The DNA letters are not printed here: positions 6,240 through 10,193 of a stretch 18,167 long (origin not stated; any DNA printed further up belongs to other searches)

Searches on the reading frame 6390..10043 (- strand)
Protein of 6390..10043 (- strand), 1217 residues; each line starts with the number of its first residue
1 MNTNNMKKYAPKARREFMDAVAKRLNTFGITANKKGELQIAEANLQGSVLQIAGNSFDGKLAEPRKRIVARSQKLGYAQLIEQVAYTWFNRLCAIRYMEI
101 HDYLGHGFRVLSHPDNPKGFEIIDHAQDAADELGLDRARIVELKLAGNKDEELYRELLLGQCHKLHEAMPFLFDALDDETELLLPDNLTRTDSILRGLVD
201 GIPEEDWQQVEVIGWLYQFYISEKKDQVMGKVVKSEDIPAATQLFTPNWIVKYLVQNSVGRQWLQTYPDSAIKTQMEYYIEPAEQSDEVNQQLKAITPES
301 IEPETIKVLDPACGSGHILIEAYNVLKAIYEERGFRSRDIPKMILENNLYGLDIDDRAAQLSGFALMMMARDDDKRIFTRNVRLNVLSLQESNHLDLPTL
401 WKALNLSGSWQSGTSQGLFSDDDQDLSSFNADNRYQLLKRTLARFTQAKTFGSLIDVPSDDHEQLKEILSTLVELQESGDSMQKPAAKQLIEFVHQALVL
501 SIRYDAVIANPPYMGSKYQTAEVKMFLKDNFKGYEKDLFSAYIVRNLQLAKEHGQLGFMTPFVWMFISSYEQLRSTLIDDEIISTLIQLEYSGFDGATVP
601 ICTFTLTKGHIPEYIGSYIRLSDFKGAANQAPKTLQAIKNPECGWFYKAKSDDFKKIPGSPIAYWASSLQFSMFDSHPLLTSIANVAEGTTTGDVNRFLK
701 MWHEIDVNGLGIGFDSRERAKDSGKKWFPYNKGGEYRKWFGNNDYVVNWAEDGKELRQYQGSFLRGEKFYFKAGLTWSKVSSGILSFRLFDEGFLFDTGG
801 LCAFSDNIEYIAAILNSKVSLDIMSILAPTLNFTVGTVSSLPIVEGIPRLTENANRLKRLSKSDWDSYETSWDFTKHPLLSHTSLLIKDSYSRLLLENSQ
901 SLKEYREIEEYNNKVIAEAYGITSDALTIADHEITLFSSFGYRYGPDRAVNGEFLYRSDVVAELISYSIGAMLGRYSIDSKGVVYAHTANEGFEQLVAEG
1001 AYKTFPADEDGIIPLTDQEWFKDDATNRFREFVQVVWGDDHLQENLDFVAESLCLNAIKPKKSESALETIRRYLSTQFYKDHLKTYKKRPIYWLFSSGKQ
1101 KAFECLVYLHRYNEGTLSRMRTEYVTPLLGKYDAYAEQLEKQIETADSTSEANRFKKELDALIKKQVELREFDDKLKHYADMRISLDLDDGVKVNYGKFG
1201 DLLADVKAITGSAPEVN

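Call 47: search_protein_families(proteins=[window:6390-10043:-], library=padloc, max_evalue=0.00001)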
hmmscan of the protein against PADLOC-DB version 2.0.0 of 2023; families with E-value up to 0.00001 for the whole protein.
window:6390-10043:- (1217 aa): 46 families (the best 25 are shown)
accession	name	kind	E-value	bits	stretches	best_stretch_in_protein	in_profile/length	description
PDLC03600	REase_MTase_IIG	-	0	1714.9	1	1-1216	1-1204/1205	Type IIG restriction enzyme-methyltransferase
PDLC02521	PglX|PglXI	-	0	1575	1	1-1207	1-1171/1174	PglX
PDLC02641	DrmMI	-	1.1e-247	823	1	1-1207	1-1161/1161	DrmMI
PDLC02522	PglX|PglXI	-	3.9e-190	632.3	2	302-883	420-980/1218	PglX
PDLC02516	PglX|PglXI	-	4.2e-174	578.5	1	617-1205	3-583/593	PglX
PDLC02525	PglX|PglXI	-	9.2e-169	560.9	2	1-391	1-370/607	PglX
PDLC02524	PglX|PglXI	-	2.2e-158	526.9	1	198-884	1-684/722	PglX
PDLC02517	PglX|PglXI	-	8.3e-125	415.9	1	493-1201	4-688/707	PglX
PDLC02527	PglX|PglXI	-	2.1e-105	351.8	3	463-1196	515-1229/1332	PglX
PDLC02518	PglX|PglXI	-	1.5e-87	292.6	2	456-1180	463-1192/1412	PglX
PDLC02523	PglX|PglXI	-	4.1e-82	274.7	4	497-845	555-906/1428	PglX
PDLC02519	PglX|PglXI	-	1.2e-64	216.6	1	204-845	180-836/1241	PglX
PDLC02528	PglX|PglXI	-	3.8e-64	215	2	172-763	142-707/1125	PglX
PDLC02531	PglX|PglXI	-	3.6e-60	201.9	2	1005-1209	156-354/359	PglX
PDLC02539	PglX|PglXI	-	1.3e-43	147.4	2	545-846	2-308/706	PglX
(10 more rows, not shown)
